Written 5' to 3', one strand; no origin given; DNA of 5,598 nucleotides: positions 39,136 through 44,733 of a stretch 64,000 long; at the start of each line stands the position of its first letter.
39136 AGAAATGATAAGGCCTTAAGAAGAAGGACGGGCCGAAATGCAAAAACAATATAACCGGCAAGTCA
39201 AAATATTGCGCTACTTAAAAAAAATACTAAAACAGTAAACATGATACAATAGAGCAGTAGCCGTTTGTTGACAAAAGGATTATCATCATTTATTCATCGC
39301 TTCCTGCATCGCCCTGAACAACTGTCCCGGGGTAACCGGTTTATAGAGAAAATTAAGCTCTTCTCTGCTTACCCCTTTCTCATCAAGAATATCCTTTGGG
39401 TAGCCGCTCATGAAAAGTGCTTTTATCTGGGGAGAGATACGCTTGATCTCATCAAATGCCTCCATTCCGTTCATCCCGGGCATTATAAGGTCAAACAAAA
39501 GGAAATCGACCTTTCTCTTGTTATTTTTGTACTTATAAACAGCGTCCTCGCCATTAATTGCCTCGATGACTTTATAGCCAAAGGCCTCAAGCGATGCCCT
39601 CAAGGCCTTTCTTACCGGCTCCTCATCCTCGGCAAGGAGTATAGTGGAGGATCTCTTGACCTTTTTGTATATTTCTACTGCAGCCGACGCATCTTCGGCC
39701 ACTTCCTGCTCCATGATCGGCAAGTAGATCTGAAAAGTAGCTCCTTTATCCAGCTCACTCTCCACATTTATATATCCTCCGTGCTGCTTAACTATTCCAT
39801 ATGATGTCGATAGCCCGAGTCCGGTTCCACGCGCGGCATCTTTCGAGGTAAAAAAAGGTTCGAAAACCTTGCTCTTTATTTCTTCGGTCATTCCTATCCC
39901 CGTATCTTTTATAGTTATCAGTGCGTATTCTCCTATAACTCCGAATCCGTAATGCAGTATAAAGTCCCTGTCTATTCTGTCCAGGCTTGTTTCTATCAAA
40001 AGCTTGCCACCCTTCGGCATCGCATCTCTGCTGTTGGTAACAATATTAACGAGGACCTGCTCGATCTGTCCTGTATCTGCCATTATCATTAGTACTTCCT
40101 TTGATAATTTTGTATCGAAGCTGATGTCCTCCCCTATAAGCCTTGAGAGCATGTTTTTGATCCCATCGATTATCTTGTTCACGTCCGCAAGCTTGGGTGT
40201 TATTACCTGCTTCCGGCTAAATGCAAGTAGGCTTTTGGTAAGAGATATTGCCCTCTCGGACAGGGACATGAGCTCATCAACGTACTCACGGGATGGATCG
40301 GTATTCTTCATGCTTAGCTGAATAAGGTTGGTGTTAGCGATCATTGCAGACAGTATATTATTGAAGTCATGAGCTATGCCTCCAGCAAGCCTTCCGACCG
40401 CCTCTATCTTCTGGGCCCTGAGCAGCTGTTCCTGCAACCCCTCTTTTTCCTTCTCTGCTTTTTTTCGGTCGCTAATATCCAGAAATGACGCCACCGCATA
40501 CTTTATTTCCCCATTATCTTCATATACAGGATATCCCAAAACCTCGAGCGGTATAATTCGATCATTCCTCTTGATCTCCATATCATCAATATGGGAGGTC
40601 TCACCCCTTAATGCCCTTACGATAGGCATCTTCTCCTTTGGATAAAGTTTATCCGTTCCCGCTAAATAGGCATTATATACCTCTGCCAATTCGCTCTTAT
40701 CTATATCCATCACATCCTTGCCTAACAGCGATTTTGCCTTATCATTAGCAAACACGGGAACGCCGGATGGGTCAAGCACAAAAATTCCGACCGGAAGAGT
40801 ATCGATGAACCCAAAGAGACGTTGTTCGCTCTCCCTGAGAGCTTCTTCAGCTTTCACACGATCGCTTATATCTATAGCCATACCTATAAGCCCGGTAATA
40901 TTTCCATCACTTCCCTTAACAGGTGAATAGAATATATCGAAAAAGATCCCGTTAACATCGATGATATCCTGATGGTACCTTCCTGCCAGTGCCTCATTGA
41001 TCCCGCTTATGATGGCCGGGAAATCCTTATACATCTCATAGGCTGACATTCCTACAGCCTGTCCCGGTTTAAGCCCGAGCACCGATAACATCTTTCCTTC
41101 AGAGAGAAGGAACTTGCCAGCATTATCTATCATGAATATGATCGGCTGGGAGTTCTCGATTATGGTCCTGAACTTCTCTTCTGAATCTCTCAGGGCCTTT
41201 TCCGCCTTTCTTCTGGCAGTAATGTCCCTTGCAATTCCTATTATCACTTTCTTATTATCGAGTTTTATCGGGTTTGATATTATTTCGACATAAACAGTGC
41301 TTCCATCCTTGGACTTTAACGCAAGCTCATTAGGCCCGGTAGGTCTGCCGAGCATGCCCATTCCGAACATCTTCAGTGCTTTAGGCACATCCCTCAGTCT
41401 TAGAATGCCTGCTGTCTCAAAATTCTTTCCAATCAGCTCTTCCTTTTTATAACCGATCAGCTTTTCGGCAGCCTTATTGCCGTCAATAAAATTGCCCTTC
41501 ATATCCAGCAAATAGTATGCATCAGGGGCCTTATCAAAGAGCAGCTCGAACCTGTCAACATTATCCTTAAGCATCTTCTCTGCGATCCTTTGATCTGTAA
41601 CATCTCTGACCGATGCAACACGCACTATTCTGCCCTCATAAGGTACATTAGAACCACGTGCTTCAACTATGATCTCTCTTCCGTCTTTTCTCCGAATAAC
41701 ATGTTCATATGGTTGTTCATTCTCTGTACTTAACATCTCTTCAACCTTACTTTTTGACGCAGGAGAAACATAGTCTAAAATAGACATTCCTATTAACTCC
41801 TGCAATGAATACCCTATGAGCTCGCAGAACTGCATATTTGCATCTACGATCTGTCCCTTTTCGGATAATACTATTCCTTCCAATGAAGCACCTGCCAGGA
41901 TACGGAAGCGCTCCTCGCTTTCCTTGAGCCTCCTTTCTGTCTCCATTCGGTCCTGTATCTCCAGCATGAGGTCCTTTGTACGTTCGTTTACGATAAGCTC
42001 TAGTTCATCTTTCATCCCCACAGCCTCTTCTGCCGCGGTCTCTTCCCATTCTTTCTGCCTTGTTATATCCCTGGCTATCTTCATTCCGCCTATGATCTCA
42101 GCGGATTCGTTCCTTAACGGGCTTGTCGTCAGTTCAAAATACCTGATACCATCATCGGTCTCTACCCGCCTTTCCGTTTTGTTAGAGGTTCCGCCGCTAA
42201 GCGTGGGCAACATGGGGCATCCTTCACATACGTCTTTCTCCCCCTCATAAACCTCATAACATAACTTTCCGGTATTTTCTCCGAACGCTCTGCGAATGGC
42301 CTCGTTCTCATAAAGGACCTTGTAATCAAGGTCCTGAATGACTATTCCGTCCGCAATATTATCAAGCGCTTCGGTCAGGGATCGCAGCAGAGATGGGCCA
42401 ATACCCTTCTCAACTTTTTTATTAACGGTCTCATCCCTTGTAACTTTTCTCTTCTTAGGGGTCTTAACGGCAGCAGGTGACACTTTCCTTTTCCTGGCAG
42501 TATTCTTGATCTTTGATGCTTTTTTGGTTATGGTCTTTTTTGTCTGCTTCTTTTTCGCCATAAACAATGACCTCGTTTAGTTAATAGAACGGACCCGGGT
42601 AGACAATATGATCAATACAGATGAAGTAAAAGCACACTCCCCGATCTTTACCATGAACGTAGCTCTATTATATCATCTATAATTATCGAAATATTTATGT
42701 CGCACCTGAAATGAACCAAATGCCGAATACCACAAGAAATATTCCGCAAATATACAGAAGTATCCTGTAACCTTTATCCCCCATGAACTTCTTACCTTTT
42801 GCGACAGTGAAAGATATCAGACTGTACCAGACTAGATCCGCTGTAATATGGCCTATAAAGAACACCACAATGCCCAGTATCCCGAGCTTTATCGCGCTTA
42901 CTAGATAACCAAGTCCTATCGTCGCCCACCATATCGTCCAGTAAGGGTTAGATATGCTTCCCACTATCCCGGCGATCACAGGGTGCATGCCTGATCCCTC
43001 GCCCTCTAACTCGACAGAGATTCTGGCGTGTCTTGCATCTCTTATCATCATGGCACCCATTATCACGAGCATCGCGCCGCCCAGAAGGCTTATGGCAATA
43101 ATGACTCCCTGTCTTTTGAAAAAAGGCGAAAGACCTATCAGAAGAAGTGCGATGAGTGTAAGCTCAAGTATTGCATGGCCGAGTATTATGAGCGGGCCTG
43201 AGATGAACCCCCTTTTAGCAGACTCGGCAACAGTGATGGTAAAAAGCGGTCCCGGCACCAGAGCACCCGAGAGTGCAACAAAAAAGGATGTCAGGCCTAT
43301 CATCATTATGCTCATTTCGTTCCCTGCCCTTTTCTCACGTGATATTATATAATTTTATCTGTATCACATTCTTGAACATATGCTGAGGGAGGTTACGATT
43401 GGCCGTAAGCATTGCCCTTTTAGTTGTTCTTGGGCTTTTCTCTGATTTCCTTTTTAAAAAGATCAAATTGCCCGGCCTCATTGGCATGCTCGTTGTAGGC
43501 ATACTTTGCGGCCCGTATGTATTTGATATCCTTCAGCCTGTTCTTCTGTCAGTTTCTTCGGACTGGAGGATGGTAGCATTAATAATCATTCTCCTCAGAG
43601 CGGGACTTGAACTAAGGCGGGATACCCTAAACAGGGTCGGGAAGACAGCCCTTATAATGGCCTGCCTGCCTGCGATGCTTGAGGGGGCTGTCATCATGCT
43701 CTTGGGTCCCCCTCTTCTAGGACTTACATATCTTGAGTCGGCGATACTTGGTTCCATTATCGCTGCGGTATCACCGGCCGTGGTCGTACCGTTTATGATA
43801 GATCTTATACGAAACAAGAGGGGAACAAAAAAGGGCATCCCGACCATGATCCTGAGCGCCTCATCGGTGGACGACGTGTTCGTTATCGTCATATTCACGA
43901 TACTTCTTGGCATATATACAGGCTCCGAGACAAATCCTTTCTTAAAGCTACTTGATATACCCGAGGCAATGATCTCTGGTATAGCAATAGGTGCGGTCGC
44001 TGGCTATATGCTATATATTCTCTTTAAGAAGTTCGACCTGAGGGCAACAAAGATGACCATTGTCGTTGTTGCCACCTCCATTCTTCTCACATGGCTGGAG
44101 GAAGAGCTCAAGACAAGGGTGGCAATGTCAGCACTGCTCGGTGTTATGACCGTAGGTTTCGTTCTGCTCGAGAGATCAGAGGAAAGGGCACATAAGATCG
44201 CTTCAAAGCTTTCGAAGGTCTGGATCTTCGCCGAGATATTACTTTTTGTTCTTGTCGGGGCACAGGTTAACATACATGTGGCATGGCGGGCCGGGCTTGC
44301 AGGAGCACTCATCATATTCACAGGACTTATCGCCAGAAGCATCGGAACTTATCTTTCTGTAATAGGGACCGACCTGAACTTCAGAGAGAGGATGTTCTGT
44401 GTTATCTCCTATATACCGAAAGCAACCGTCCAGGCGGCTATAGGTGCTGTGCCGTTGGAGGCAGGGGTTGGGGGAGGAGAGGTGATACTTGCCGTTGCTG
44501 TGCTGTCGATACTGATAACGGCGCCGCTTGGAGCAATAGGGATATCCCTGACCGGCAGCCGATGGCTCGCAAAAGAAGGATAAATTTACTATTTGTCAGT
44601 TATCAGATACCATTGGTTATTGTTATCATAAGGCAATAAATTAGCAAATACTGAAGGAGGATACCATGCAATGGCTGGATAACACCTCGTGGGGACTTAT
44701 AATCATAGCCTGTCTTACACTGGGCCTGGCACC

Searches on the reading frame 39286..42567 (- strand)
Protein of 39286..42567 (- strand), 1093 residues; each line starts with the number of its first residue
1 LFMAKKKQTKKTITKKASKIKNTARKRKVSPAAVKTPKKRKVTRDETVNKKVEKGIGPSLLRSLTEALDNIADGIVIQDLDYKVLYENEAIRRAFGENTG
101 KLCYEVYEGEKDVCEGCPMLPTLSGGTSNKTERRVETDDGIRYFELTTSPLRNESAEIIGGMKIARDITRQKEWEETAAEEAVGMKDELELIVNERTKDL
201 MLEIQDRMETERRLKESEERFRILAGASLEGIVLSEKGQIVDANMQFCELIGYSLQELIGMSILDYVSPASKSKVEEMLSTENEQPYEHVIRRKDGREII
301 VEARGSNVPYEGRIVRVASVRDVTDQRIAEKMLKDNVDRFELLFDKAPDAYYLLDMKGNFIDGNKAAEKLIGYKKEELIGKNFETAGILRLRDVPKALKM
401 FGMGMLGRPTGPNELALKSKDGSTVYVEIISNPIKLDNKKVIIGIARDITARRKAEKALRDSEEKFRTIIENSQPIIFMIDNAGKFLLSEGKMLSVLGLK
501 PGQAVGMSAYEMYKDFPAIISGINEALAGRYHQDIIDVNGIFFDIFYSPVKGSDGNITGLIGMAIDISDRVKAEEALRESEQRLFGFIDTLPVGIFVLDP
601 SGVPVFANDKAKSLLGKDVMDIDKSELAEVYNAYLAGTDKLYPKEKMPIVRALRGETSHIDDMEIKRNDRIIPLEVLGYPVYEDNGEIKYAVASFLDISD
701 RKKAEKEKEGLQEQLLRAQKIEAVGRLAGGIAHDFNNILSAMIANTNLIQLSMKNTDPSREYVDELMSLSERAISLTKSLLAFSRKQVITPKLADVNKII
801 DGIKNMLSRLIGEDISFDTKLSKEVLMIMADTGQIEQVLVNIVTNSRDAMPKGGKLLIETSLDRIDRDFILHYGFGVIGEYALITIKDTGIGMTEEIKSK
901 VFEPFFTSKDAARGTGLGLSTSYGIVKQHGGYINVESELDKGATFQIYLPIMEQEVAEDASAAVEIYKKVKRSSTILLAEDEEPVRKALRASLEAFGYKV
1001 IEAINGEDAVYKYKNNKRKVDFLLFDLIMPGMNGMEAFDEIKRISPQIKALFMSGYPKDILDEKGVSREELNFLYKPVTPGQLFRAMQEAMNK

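Call 7: search_protein_families(library=pfam, proteins=[window:39286-42567:-], max_evalue=0.001)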
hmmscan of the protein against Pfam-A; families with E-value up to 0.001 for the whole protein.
window:39286-42567:- (1093 aa): 9 families
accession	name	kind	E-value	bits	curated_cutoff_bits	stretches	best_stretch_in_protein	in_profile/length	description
PF13426.13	PAS_9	-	4.8e-53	178.2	27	4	230-325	2-103/103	PAS domain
PF08448.16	PAS_4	-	8.4e-48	161.6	23.1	5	589-702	2-109/110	PAS fold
PF00989.32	PAS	-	6.9e-45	152.1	22.6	5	232-308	15-96/113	PAS fold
PF13188.13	PAS_8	-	1.7e-28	98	21.8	3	339-383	2-47/65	PAS domain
PF02518.31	HATPase_c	-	5.4e-22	78.8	26.4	1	831-951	2-109/111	Histidine kinase-, DNA gyrase B-, and HSP90-like ATPase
PF00072.30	Response_reg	-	9.7e-18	64.8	30.2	1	976-1087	1-110/111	Response regulator receiver domain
PF08447.18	PAS_3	-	5.4e-17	62.3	25.6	1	241-320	2-88/89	PAS fold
PF24820.1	Diguanyl_cycl_sensor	-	3.3e-09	37.1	28.1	0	232-302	10-90/109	Diguanylate cyclase-like sensor domain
PF00512.31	HisKA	-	4.8e-08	33.4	26.9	1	725-787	3-64/66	His Kinase A (phospho-acceptor) domain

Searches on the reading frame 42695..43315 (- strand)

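Call 7: search_protein_families(library=pfam, proteins=[window:42695-43315:-], max_evalue=0.001)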
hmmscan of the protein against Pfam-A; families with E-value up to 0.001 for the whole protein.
window:42695-43315:- (206 aa): 1 family
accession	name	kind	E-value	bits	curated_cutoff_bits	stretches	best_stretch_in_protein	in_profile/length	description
PF01810.24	LysE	-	1.2e-35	123.2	25.6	1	15-202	1-190/193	LysE type translocator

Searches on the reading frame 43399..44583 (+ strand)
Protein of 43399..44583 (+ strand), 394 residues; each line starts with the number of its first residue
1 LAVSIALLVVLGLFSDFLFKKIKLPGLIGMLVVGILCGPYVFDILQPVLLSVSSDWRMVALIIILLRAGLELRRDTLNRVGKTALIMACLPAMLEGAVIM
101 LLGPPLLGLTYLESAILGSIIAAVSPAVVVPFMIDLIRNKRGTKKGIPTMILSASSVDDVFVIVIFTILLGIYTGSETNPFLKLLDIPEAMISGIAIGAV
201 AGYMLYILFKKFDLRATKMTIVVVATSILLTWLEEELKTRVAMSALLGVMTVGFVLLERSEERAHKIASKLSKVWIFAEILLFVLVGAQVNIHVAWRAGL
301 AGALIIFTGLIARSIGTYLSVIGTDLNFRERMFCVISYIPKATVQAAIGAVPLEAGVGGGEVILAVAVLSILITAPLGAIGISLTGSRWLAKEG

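Call 7: search_protein_families(library=pfam, proteins=[window:43399-44583:+], max_evalue=0.001)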
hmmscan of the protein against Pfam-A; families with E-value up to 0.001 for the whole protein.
window:43399-44583:+ (394 aa): 1 family
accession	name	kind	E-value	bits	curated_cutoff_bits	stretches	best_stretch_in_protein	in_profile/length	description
PF00999.27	Na_H_Exchanger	-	3.1e-44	151.8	26.2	1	9-383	4-370/375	Sodium/hydrogen exchanger, transmembrane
